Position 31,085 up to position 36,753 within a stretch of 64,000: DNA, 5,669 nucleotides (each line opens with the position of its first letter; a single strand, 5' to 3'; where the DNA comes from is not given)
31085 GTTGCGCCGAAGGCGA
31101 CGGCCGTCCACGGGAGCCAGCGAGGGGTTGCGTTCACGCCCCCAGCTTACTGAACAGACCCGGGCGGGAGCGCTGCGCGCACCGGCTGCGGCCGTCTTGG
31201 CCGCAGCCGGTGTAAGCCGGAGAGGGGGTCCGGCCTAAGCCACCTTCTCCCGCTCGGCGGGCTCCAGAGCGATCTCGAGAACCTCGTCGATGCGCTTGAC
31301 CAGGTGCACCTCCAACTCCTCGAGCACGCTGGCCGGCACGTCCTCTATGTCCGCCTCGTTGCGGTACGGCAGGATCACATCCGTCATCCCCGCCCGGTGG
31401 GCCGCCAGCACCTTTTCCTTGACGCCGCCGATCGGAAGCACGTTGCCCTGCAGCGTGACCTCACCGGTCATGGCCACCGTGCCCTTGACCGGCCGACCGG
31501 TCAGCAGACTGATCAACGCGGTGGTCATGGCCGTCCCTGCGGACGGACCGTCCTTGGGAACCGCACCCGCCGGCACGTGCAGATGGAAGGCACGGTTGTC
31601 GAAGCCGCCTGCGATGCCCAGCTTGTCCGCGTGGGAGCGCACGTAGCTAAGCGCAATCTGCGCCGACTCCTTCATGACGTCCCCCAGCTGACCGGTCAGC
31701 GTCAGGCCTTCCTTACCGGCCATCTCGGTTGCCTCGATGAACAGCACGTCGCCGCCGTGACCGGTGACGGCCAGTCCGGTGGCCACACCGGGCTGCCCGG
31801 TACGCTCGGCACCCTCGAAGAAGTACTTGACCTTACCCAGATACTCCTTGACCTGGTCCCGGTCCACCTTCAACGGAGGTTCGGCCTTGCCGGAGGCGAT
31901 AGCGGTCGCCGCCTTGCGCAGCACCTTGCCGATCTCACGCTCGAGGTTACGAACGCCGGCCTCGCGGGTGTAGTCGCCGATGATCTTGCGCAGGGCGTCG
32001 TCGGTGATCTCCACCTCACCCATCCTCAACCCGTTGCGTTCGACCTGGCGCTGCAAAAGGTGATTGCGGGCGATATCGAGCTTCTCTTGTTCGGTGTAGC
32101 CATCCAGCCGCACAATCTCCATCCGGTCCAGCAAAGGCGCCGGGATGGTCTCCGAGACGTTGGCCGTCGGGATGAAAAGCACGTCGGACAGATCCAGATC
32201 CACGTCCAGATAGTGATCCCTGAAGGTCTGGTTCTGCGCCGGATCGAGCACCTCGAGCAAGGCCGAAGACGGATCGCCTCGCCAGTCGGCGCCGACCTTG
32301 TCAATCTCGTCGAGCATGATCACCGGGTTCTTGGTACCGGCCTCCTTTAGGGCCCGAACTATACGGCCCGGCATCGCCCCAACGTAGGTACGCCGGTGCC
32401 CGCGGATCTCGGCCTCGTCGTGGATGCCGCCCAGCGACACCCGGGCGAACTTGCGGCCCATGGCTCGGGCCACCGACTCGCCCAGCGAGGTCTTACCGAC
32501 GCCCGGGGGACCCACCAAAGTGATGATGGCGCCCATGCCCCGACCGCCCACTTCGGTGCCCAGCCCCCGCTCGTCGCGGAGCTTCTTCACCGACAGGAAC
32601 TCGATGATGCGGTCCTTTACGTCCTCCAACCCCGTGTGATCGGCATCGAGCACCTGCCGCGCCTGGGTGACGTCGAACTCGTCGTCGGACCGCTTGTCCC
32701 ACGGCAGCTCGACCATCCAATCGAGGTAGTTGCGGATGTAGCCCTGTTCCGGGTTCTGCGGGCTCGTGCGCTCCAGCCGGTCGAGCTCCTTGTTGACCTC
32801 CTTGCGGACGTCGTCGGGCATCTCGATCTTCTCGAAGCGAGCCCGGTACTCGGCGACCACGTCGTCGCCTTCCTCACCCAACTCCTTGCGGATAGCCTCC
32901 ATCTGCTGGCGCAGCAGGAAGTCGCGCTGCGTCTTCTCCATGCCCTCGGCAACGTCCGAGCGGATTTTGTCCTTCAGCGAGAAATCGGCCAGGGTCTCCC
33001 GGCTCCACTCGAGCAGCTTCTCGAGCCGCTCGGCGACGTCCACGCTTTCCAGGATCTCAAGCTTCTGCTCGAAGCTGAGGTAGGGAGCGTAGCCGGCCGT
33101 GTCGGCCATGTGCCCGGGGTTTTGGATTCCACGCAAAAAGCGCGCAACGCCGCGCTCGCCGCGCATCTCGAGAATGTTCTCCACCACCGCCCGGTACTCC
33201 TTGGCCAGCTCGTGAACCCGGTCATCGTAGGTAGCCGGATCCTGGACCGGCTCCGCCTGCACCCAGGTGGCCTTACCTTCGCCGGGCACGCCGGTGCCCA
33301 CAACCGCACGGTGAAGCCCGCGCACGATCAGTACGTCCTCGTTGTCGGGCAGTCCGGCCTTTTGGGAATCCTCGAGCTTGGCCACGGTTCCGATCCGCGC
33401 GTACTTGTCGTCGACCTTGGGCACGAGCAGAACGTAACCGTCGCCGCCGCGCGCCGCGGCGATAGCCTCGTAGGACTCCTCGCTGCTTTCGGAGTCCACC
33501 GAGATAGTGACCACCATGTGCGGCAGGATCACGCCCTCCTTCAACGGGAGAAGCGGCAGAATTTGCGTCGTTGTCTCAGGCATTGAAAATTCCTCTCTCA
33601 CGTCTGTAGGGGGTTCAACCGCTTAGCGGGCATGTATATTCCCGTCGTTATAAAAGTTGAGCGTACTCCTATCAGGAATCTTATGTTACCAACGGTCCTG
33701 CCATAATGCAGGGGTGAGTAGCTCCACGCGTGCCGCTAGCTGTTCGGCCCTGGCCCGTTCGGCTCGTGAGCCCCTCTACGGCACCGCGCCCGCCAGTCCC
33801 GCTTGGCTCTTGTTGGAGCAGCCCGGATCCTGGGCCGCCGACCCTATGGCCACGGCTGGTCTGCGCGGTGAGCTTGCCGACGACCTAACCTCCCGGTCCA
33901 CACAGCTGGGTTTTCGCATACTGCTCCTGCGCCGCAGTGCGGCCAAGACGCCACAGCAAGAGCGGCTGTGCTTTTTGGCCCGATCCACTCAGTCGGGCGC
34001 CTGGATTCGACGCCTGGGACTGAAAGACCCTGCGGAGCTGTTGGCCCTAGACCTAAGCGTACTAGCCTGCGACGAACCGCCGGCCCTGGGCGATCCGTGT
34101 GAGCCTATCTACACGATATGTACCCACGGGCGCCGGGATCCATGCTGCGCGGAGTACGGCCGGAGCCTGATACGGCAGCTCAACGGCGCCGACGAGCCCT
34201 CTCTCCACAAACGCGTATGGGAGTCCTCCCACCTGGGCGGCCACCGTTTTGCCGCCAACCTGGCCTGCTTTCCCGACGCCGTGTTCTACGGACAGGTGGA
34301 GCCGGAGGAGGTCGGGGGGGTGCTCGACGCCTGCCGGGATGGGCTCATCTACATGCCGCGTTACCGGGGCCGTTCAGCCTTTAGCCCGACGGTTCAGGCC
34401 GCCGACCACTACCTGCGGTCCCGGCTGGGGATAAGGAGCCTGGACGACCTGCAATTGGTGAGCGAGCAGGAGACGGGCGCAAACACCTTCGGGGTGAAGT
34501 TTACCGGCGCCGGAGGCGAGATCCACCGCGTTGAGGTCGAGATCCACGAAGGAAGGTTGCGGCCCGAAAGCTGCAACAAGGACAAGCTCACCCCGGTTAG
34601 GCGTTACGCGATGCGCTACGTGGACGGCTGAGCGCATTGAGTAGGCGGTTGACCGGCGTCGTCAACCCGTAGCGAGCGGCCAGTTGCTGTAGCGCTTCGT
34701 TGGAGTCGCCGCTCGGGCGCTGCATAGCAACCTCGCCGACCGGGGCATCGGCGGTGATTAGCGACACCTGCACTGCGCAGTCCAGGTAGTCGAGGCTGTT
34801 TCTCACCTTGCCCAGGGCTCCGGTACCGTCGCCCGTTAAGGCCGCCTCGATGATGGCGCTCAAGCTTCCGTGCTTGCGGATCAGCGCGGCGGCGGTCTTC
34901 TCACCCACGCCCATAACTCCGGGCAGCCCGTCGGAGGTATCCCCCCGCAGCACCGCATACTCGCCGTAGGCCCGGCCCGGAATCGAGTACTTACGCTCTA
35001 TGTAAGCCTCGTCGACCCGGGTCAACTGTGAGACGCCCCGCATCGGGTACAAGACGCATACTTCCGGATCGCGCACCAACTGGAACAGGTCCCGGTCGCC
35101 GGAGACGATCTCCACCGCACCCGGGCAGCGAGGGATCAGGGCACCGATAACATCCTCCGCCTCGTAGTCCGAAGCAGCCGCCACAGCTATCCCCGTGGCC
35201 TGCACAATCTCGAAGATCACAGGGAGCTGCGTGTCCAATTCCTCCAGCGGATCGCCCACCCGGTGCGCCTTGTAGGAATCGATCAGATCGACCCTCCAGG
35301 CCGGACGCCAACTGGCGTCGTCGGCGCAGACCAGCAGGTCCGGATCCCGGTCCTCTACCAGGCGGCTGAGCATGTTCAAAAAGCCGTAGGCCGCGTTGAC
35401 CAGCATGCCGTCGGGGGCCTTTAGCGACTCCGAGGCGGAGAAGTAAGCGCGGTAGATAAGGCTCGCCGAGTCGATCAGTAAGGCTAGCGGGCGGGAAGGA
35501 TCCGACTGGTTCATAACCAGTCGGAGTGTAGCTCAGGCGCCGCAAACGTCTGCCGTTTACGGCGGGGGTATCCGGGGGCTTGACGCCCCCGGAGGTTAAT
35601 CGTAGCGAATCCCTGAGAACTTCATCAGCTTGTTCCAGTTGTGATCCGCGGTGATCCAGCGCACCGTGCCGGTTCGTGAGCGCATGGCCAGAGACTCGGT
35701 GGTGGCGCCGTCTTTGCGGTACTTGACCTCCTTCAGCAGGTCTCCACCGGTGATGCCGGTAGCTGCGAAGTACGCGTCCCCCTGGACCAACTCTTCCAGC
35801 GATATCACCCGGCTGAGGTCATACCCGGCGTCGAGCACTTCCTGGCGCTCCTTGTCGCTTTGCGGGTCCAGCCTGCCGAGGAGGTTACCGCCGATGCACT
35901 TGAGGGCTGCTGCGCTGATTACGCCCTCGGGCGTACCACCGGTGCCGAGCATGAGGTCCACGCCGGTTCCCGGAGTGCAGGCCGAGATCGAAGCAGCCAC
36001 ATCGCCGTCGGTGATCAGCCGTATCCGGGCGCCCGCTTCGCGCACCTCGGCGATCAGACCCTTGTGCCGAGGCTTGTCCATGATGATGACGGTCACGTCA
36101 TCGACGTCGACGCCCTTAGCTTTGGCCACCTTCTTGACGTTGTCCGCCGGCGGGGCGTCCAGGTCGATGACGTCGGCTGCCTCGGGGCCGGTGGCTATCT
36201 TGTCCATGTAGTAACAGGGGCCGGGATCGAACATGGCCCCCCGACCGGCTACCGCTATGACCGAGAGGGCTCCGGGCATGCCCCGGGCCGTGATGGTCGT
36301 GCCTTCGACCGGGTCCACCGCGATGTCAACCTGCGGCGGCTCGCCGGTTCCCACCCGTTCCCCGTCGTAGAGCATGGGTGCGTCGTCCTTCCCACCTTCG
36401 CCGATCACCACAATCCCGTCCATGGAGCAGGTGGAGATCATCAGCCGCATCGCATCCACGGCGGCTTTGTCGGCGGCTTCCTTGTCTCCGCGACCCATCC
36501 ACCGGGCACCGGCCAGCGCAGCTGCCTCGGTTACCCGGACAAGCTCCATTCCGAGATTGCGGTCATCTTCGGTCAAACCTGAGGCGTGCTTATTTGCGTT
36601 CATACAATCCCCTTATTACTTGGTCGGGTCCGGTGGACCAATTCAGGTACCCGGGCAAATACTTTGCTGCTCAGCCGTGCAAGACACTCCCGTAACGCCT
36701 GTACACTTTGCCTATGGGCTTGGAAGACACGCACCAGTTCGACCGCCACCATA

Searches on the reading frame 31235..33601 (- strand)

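Call 56: search_protein_families(library=pfam, proteins=[window:31235-33601:-], max_evalue=0.0001)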
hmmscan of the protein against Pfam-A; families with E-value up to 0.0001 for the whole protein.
window:31235-33601:- (788 aa): 8 families
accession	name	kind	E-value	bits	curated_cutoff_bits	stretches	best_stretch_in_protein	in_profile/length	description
PF05362.19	Lon_C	-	6.7e-86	287.5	21.1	1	578-780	1-204/205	Lon protease (S16) C-terminal proteolytic domain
PF00004.35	AAA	-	2.2e-23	83.6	21.2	1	361-497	2-126/131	ATPase family associated with various cellular activities (AAA)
PF22667.2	Lon_lid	-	2.4e-23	82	27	1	521-574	1-54/57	Lon protease AAA+ ATPase lid domain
PF02190.22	LON_substr_bdg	-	1.6e-22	80.9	28.7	1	15-199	2-197/200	ATP-dependent protease La (LON) substrate-binding domain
PF07728.20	AAA_5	-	8.6e-09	36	22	1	361-442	3-84/139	AAA domain (dynein-related subfamily)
PF13541.12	ChlI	-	2.5e-06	27.9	27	1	623-748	2-121/121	Subunit ChlI of Mg-chelatase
PF07724.20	AAA_2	-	2.5e-05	24.8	27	1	360-487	6-130/166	AAA domain (Cdc48 subfamily)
PF13191.12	AAA_16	-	9.3e-05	23.4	32.6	0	354-389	21-56/167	AAA ATPase domain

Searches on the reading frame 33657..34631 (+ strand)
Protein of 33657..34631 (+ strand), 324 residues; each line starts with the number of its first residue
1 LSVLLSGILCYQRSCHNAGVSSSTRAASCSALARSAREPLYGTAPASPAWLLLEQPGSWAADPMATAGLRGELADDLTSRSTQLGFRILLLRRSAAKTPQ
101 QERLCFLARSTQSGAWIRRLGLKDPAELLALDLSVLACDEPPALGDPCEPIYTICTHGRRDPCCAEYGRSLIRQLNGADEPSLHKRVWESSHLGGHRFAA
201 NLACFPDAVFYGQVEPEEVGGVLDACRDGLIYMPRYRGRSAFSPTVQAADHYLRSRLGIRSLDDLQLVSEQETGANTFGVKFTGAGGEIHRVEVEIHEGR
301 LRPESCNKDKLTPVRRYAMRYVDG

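Call 24: search_protein_families(library=pfam, proteins=[window:33657-34631:+], max_evalue=0.00001)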
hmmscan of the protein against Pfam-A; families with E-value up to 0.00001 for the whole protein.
window:33657-34631:+ (324 aa): 1 family
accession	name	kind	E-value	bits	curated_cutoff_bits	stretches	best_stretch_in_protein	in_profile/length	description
PF06999.17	Suc_Fer-like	-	8.6e-23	81.8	34.9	1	40-238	1-191/191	Sucrase/ferredoxin-like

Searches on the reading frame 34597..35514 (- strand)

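Call 24: search_protein_families(library=pfam, proteins=[window:34597-35514:-], max_evalue=0.00001)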
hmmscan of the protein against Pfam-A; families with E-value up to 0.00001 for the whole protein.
window:34597-35514:- (305 aa): 2 families
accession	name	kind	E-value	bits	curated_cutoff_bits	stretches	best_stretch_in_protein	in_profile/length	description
PF02739.22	5_3_exonuc_N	-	3.6e-40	137.8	34.3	1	12-176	3-163/164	5'-3' exonuclease, N-terminal resolvase-like domain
PF01367.25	5_3_exonuc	-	8.1e-15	55.5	40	1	181-260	4-83/97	5'-3' exonuclease, C-terminal SAM fold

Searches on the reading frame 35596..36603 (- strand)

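Call 24: search_protein_families(library=pfam, proteins=[window:35596-36603:-], max_evalue=0.00001)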
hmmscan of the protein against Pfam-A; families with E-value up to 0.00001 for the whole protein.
window:35596-36603:- (335 aa): 1 family
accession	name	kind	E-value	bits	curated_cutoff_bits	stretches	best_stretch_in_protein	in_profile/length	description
PF03320.18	FBPase_glpX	-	3.8e-138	460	27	1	15-321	1-307/307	Bacterial fructose-1,6-bisphosphatase, glpX-encoded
